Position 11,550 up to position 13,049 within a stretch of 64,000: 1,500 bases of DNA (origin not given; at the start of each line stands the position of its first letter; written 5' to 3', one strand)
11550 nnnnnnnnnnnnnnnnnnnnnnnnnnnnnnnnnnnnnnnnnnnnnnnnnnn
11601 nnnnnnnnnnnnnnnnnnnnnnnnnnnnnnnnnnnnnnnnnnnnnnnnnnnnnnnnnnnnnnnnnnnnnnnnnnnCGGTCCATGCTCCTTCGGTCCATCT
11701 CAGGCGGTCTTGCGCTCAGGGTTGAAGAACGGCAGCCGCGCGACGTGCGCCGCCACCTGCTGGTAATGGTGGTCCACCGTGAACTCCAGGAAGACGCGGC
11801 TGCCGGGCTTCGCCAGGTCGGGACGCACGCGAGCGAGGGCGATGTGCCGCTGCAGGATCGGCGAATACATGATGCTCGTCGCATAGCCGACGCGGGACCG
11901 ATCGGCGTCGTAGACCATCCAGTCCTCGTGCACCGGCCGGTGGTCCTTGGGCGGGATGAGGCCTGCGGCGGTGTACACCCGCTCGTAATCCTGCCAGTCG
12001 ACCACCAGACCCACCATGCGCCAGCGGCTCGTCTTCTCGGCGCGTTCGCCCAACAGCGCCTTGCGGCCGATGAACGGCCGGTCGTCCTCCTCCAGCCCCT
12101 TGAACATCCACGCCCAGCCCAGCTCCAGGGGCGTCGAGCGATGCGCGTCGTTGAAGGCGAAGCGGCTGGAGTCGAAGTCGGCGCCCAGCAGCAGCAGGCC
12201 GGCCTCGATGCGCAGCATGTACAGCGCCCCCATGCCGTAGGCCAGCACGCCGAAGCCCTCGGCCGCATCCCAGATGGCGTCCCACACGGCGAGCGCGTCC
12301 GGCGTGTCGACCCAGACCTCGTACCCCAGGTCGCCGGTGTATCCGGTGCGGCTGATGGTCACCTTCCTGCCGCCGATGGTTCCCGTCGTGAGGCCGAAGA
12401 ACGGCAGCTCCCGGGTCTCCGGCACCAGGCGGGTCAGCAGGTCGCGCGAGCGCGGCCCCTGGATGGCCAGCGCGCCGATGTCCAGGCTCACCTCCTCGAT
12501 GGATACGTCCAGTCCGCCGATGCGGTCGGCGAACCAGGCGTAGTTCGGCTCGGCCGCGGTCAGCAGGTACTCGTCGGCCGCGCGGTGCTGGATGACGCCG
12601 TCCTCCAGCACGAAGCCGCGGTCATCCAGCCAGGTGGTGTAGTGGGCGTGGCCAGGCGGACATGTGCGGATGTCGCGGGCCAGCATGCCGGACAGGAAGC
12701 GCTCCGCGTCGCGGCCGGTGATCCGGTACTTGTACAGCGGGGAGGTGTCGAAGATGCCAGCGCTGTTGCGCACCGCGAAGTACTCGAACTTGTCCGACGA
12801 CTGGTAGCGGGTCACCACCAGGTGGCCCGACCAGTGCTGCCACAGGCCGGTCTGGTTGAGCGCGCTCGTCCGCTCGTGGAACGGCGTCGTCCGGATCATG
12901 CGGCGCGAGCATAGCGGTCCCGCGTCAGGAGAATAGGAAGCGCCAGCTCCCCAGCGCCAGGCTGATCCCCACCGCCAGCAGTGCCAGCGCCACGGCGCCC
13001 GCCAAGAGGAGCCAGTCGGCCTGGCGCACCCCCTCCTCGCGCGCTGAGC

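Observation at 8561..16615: A TPP riboswitch heads a thiamine salvage/uptake operon that appears to run on into a GcvT-like aminomethyltransferase and a CrtI-like FAD oxidoreductase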

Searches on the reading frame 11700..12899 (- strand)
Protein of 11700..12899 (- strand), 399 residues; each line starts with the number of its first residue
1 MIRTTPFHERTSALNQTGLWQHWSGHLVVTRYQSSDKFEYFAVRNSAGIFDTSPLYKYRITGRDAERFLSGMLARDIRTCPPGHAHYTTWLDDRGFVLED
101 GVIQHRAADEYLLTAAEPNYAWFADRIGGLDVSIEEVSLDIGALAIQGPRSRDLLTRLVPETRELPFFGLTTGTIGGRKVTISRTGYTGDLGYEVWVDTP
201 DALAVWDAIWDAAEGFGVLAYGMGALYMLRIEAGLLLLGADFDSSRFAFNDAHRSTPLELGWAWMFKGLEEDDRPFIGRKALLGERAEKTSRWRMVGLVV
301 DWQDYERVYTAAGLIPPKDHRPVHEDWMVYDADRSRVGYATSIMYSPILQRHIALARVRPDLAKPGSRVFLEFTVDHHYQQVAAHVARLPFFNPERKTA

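Call 3: search_protein_families(library=pfam, proteins=[window:11700-12899:-])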
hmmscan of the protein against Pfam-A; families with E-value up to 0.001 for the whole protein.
window:11700-12899:- (399 aa): 2 families
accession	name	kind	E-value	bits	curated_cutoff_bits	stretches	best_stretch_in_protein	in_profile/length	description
PF01571.26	GCV_T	-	5.1e-57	193.5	25.6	1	17-264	9-254/255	Aminomethyltransferase folate-binding domain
PF08669.17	GCV_T_C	-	5.2e-13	49.1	25.9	1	313-392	5-79/80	Glycine cleavage T-protein C-terminal barrel domain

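Call 4: search_protein_families(library=ncbifam, proteins=[window:11700-12899:-])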
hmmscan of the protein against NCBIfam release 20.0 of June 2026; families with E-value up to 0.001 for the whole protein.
window:11700-12899:- (399 aa): 8 families
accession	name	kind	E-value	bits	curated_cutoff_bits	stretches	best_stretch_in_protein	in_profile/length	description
NF053776.1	TmaoDeMthMsil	equivalog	6.1e-68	230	1100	1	2-397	385-759/763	trimethylamine N-oxide demethylase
NF001567.0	PRK00389.1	subfamily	9.7e-60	202.4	300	1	2-395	3-356/359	glycine cleavage system aminomethyltransferase GcvT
TIGR01372.1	soxA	subfamily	9.1e-52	176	1164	1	14-396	623-991/996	sarcosine oxidase subunit alpha family protein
TIGR00528.1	gcvT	equivalog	1.5e-46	159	235.85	1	4-373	3-345/362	glycine cleavage system aminomethyltransferase GcvT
NF010093.0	PRK13579.1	equivalog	3e-40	138.2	459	1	20-394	25-366/371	glycine cleavage system aminomethyltransferase GcvT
NF009133.0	PRK12486.1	equivalog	1.4e-33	116.3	410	1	2-374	12-355/369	dimethylsulfoniopropionate demethylase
NF047885.1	VanMgalDeMLigM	equivalog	2.7e-18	66.2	580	1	37-235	36-250/461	vanillate/3-O-methylgallate O-demethylase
NF047633.1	SyrngDmethDesA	equivalog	3.3e-15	55.6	800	1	41-225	41-239/453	syringate O-demethylase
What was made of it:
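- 11700..12899 (-): GcvT-like folate-binding aminomethyltransferase-family protein. It is not the glycine-cleavage T protein. Its closest relatives are the tetrahydrofolate modules of TMAO demethylase (Tdm) and DmmD. The best family hit is the Tdm C-terminal part (230 bits) (calls 3, 4).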

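Call 7: find_homologous_proteins(query=window:11700-12899:-)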
Query window:11700-12899:- (399 aa): 7210 proteins with E <= 0.001 among 8000 candidates; the best 120 are listed.
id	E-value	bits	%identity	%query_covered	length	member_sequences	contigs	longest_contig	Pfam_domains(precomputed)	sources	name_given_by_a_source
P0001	1.9e-243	826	86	100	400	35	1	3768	PF01571.27,PF08669.18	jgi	jgi:aminomethyltransferase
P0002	4.7e-242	821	100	89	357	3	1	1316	PF01571.27,PF08669.18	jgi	jgi:aminomethyltransferase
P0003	1.5e-241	820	87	100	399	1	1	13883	PF01571.27,PF08669.18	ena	-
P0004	2.2e-241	819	87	100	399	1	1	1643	PF01571.27,PF08669.18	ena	-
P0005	1.0e-240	817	87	100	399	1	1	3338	PF01571.27,PF08669.18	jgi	jgi:aminomethyltransferase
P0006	4.2e-240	815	86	100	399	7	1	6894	PF01571.27,PF08669.18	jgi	jgi:aminomethyltransferase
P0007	6.8e-240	814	86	100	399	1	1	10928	PF01571.27,PF08669.18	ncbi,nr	ncbi:MAG TPA: aminomethyltransferase family protein [Candidatus Limnocylindria bacterium]|nr:aminome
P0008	1.6e-239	813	86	100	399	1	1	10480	PF01571.27,PF08669.18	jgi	jgi:aminomethyltransferase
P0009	3.4e-239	812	86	100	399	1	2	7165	PF01571.27,PF08669.18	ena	-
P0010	6.0e-239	811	87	100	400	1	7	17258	PF01571.27,PF08669.18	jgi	jgi:aminomethyltransferase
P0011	6.6e-238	808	85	100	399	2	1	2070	PF01571.27,PF08669.18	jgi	jgi:aminomethyltransferase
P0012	1.5e-237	806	85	100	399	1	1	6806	PF01571.27,PF08669.18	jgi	jgi:aminomethyltransferase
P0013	3.9e-237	805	85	100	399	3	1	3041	PF01571.27,PF08669.18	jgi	jgi:aminomethyltransferase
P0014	4.3e-237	805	85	100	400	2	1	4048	PF01571.27,PF08669.18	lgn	-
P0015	8.1e-237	804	85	100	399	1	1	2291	PF01571.27,PF08669.18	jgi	jgi:aminomethyltransferase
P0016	2.1e-236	803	85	100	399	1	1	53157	PF01571.27,PF08669.18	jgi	jgi:aminomethyltransferase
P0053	1.2e-226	771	89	92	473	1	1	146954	PF01571.27,PF08669.18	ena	-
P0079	1.5e-220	750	81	100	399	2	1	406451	PF01571.27,PF08669.18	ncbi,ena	-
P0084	1.3e-219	747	79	100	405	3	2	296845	PF01571.27,PF08669.18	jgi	jgi:aminomethyltransferase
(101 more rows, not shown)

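Call 8: find_encoding_contigs(protein=P0079, flank=10000, max_places=3)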
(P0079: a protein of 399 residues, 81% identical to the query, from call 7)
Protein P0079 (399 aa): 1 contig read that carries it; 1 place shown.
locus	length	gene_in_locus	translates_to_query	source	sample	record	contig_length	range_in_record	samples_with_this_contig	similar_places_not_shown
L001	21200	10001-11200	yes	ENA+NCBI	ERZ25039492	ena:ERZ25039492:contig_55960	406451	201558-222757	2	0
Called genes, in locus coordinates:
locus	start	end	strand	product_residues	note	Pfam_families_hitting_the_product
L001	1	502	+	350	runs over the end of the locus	PF00389:2-Hacid_dh, PF02826:2-Hacid_dh_C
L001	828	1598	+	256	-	PF06071:YchF-GTPase_C, PF02824:TGS (weak)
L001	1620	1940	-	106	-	-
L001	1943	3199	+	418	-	PF00294:PfkB, PF03724:META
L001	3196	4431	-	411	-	PF13482:RNase_H_2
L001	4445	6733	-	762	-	PF00270:DEAD, PF04851:ResIII, PF00271:Helicase_C, PF22982:WHD_HRQ1 (weak), PF09369:MZB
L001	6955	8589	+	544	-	PF07690:MFS_1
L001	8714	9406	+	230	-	PF06736:TMEM175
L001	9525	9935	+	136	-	-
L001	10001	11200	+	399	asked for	PF01571:GCV_T, PF08669:GCV_T_C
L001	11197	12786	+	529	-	PF01593:Amino_oxidase, PF07992:Pyr_redox_2 (faint), PF13450:NAD_binding_8 (weak), PF01266:DAO (weak)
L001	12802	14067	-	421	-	PF00999:Na_H_Exchanger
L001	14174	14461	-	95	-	-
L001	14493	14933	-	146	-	PF19850:DUF6325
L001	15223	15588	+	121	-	PF04977:DivIC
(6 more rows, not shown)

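Call 9: find_encoding_contigs(protein=P0084, flank=10000, max_places=3)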
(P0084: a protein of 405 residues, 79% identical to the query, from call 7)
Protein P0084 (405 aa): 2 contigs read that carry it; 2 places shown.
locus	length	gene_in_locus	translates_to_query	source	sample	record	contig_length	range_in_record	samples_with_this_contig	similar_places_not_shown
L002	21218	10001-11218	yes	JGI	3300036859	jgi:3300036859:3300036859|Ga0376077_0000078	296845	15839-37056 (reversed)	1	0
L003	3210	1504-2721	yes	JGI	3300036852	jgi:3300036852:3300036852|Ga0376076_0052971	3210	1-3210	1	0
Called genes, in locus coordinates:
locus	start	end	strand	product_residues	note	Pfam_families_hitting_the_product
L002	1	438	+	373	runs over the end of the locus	PF00072:Response_reg, PF10609:ParA (faint), PF01656:CbiA (weak), PF13614:AAA_31 (weak)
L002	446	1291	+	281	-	PF01177:Asp_Glu_race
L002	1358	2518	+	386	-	PF10103:Zincin_2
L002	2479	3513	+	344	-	PF00389:2-Hacid_dh, PF02826:2-Hacid_dh_C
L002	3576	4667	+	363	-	PF02824:TGS (weak), PF06071:YchF-GTPase_C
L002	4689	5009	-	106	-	-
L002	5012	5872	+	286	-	PF00294:PfkB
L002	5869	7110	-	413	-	PF13482:RNase_H_2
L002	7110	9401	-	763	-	PF00270:DEAD, PF04851:ResIII (weak), PF00271:Helicase_C, PF22982:WHD_HRQ1 (faint), PF09369:MZB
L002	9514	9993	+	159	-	PF19739:DUF6228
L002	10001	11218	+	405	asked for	PF01571:GCV_T, PF08669:GCV_T_C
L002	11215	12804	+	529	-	PF01266:DAO (faint), PF01593:Amino_oxidase, PF13450:NAD_binding_8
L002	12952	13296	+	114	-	PF04977:DivIC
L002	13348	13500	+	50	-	-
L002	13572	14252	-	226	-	PF21946:LppM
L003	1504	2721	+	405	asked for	PF01571:GCV_T, PF08669:GCV_T_C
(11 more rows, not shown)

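Call 10: find_encoding_contigs(protein=P0053, flank=10000, max_places=3)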
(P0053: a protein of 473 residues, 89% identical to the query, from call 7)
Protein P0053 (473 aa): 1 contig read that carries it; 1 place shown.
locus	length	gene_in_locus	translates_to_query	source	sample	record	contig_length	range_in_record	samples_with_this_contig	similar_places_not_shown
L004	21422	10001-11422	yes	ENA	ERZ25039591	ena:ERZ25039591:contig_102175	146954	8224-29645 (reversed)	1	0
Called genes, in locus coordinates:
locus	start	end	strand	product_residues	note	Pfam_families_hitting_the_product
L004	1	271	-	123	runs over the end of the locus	-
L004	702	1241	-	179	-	-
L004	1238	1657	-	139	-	-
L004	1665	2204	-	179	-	PF00441:Acyl-CoA_dh_1, PF08028:Acyl-CoA_dh_2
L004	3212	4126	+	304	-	PF00005:ABC_tran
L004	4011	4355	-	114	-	-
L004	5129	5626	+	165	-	PF01547:SBP_bac_1 (weak), PF13343:SBP_bac_6, PF13416:SBP_bac_8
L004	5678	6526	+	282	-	PF00528:BPD_transp_1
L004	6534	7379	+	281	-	PF00528:BPD_transp_1 (weak)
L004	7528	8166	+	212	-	PF01381:HTH_3, PF13413:HTH_25 (faint), PF13560:HTH_31, PF07883:Cupin_2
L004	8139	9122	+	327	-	PF00202:Aminotran_3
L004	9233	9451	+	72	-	-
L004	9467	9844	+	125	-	PF00072:Response_reg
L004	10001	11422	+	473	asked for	PF01571:GCV_T, PF08669:GCV_T_C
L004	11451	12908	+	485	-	PF01593:Amino_oxidase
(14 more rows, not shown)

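Call 11: find_encoding_contigs(protein=P0016, flank=10000, max_places=2)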
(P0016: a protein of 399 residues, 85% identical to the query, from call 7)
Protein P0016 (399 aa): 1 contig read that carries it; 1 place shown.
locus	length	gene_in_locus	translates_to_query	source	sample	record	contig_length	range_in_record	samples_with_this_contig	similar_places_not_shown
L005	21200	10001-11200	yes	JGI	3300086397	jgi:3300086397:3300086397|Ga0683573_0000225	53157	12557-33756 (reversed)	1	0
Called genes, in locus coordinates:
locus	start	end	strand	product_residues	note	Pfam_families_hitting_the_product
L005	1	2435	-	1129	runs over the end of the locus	PF12728:HTH_17, PF13411:MerR_1, PF01590:GAF, PF13185:GAF_2, PF13492:GAF_3, PF01590:GAF, PF13185:GAF_2, PF13492:GAF_3, +5 more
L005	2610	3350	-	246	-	-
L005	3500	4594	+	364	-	-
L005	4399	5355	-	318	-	-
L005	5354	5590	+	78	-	-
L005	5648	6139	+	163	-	-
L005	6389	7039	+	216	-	PF04263:TPK_catalytic, PF04265:TPK_B1_binding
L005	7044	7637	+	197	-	PF09819:ABC_cobalt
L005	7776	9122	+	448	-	PF00005:ABC_tran, PF02463:SMC_N (faint), PF03193:RsgA_GTPase (faint), PF13304:AAA_21 (faint), PF13401:AAA_22 (faint), PF13476:AAA_23 (faint), PF13555:AAA_29 (faint), PF00005:ABC_tran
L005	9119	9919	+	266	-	PF02361:CbiQ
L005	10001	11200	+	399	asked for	PF01571:GCV_T, PF08669:GCV_T_C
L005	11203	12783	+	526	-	PF01266:DAO (faint), PF01593:Amino_oxidase, PF07992:Pyr_redox_2 (faint), PF13450:NAD_binding_8 (weak)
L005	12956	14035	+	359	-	PF12146:Hydrolase_4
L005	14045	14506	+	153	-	PF00578:AhpC-TSA, PF08534:Redoxin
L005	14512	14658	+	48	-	PF18919:DUF5670 (weak)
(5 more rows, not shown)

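Call 12: find_encoding_contigs(protein=P0010, flank=10000, max_places=4)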
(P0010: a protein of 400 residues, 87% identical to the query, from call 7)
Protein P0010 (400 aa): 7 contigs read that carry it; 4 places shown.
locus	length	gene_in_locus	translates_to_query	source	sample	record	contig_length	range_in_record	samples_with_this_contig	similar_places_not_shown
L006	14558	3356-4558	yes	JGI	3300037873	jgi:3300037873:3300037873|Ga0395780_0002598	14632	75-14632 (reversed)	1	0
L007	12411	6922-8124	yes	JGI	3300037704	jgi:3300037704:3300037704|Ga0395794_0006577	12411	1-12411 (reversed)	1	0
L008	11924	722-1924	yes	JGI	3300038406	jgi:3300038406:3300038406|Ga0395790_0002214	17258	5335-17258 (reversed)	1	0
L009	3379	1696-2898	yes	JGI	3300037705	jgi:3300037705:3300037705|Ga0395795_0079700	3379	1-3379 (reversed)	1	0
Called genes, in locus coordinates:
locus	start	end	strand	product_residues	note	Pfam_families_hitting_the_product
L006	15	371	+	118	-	PF04265:TPK_B1_binding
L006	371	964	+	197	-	PF09819:ABC_cobalt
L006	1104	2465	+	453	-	PF00004:AAA (faint), PF00005:ABC_tran, PF02463:SMC_N (faint), PF07728:AAA_5 (faint), PF13304:AAA_21 (faint), PF13401:AAA_22 (faint), PF13555:AAA_29 (faint), PF00005:ABC_tran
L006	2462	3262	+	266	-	PF02361:CbiQ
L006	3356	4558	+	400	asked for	PF01571:GCV_T, PF08669:GCV_T_C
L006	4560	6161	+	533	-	PF01266:DAO (faint), PF07992:Pyr_redox_2 (faint), PF13450:NAD_binding_8 (weak), PF01593:Amino_oxidase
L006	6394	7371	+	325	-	PF12146:Hydrolase_4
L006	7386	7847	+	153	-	PF00578:AhpC-TSA, PF08534:Redoxin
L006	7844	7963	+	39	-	-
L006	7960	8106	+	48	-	PF18919:DUF5670 (faint)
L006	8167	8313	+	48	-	PF18919:DUF5670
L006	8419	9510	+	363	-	PF00149:Metallophos, PF12850:Metallophos_2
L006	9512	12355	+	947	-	PF02463:SMC_N (faint), PF13304:AAA_21 (faint), PF13476:AAA_23, PF13514:AAA_27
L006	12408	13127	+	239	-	PF02585:PIG-L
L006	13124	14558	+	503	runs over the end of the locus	?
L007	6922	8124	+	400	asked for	PF01571:GCV_T, PF08669:GCV_T_C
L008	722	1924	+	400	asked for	PF01571:GCV_T, PF08669:GCV_T_C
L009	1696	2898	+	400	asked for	PF01571:GCV_T, PF08669:GCV_T_C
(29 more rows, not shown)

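Call 13: find_encoding_contigs(protein=P0003, flank=10000, max_places=2)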
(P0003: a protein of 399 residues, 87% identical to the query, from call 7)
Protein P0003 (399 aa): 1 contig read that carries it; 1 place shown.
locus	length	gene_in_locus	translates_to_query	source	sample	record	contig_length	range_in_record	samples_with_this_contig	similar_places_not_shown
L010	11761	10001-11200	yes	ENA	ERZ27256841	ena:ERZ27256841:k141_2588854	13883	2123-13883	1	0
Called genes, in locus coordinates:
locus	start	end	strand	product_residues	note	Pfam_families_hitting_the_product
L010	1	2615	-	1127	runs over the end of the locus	PF12728:HTH_17, PF13411:MerR_1, PF01590:GAF, PF13185:GAF_2, PF13492:GAF_3, PF01590:GAF, PF13185:GAF_2, PF13492:GAF_3, +5 more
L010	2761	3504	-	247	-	-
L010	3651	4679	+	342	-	-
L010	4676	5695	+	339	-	PF01551:Peptidase_M23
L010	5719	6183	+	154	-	-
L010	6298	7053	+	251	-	PF04263:TPK_catalytic, PF04265:TPK_B1_binding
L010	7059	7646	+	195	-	PF09819:ABC_cobalt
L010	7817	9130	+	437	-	PF00005:ABC_tran, PF02463:SMC_N (faint), PF13304:AAA_21 (faint), PF00005:ABC_tran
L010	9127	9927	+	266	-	PF02361:CbiQ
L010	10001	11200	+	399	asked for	PF01571:GCV_T, PF08669:GCV_T_C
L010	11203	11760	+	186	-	?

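Call 18: search_solved_structures(query=window:11700-12899:-, max_evalue=0.001)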
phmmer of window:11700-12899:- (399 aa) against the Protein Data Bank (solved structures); distinct sequences matched with E-value up to 0.001: 20.
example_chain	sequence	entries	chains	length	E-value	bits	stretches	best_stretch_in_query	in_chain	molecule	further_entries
9q5a_A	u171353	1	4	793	7.2e-40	140.5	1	1-397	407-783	Trimethylamine N-oxide Demethylase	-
9q59_A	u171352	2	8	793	7.3e-40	140.4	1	1-397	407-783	trimethylamine N-oxide demethylase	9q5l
1yx2_A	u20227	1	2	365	6e-39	137.4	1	34-300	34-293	Aminomethyltransferase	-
1v5v_A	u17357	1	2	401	5.8e-35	124.3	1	32-396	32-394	aminomethyltransferase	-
1woo_A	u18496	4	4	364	2.9e-34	122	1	32-299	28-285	Aminomethyltransferase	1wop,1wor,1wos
3a8i_A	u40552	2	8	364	1.5e-23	86.7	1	23-302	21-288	Aminomethyltransferase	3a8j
1vlo_A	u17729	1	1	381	2.3e-23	86.1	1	25-302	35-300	Aminomethyltransferase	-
3a8k_A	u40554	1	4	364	6.6e-23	84.6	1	23-302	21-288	Aminomethyltransferase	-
1vrq_A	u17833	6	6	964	7.3e-23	84.5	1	39-314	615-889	Sarcosine oxidase alpha subunit | Subunit alpha of sarcosine oxidase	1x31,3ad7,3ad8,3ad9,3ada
2gag_A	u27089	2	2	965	6.2e-22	81.4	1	39-269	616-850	heterotetrameric sarcosine oxidase alpha-subunit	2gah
5l46_A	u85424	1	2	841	3.6e-21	78.9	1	39-304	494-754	Dimethylglycine dehydrogenase, mitochondrial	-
3tfh_A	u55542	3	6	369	7.5e-21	77.8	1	2-261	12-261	GcvT-like Aminomethyltransferase protein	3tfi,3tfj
1wsr_A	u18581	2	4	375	1.4e-20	76.9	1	3-392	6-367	Aminomethyltransferase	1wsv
4pab_A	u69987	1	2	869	8e-20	74.4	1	39-303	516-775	Dimethylglycine dehydrogenase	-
1pj5_A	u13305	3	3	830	9.9e-20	74.1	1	39-301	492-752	N,N-dimethylglycine oxidase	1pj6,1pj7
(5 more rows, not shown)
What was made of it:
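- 11700..12899 (-): The best solved structure is 9q5a, Tdm residues 407-783 (call 18).
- Closest known: TMAO demethylase Tdm. Same: These are the closest sequence relatives of the GcvT-like protein: NF053776 at 230 bits over model positions 385-759, and PDB 9q5a at E 7e-40 (calls 4, 18).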

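Call 19: find_related_loci(query=A1, collection=genome_contigs, flank=10000)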
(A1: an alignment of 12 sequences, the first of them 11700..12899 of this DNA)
Query A1 (399 aa) in genome_contigs; peptide patterns used: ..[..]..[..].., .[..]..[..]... (x = any residue, [..] = any of these).
320 stretches matched a pattern; 292 encode a relative of the query (tblastn E <= 1e-3); the best 80 are kept; 80 distinct loci.
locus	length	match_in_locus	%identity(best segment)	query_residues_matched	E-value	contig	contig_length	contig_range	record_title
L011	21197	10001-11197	89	1-399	0e+0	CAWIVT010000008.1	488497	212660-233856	MAG: uncultured Chloroflexia bacterium isolate MFD04212.bin.2.63 genome assembly, contig: contig_8900, whole genome shot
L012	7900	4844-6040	89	1-399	0e+0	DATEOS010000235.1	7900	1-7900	MAG TPA_asm: Candidatus Limnocylindria bacterium isolate SMAG_U9001 k141_717494, whole genome shotgun sequence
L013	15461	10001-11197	88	1-399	0e+0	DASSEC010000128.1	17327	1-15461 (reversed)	MAG TPA_asm: Candidatus Limnocylindria bacterium isolate SMAG_U967 k141_865708, whole genome shotgun sequence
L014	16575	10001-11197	88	1-399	0e+0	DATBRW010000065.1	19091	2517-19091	MAG TPA_asm: Candidatus Limnocylindria bacterium isolate SMAG_U4139 k141_2704355, whole genome shotgun sequence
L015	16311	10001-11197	88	1-399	0e+0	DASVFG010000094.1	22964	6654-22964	MAG TPA_asm: Candidatus Limnocylindria bacterium isolate SMAG_U2083 k141_1296830, whole genome shotgun sequence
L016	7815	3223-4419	88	1-399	0e+0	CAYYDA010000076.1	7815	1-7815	MAG TPA_asm: uncultured Steroidobacteraceae bacterium isolate SRP136066_co1_128 genome assembly, contig: NODE_14154_leng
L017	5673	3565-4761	88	1-399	0e+0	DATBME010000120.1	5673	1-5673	MAG TPA_asm: Candidatus Limnocylindria bacterium isolate SMAG_U3990 k141_3066467, whole genome shotgun sequence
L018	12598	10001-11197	89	1-399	0e+0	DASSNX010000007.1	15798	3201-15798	MAG TPA_asm: Candidatus Limnocylindria bacterium isolate SMAG_U1237 k141_507094, whole genome shotgun sequence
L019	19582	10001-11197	88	1-399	0e+0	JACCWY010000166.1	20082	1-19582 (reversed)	MAG: Chloroflexota bacterium isolate MGR_bin164 SD2897-2912_k127_1514709, whole genome shotgun sequence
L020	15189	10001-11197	88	1-399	0e+0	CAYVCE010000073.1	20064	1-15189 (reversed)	MAG TPA_asm: uncultured Steroidobacteraceae bacterium isolate binchicken_co31_408 genome assembly, contig: k141_4076218,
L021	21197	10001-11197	88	1-399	0e+0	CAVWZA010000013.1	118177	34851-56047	MAG: uncultured Chloroflexia bacterium isolate MFD05176.bin.2.85 genome assembly, contig: contig_46372, whole genome sho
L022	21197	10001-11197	88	1-399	0e+0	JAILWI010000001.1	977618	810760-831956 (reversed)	MAG: Chloroflexota bacterium isolate ECS24B4 ECS24B4_1, whole genome shotgun sequence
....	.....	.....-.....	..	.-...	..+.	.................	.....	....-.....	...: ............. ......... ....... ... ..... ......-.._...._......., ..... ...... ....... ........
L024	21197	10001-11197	88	1-399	0e+0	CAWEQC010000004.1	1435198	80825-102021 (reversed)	MAG: uncultured Chloroflexia bacterium isolate MFD09212.bin.2.193 genome assembly, contig: contig_7575, whole genome sho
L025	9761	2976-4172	87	1-399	0e+0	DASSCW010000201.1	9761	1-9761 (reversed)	MAG TPA_asm: Candidatus Limnocylindria bacterium isolate SMAG_U932 k141_1052941, whole genome shotgun sequence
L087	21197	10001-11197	76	1-399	0e+0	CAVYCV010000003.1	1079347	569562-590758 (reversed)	MAG: uncultured Chloroflexia bacterium isolate MFD04944.bin.1.217 genome assembly, contig: contig_21997, whole genome sh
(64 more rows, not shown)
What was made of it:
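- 11700..12899 (-): It is 75-89% identical across the Limnocylindria hits and loci (calls 7, 19).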
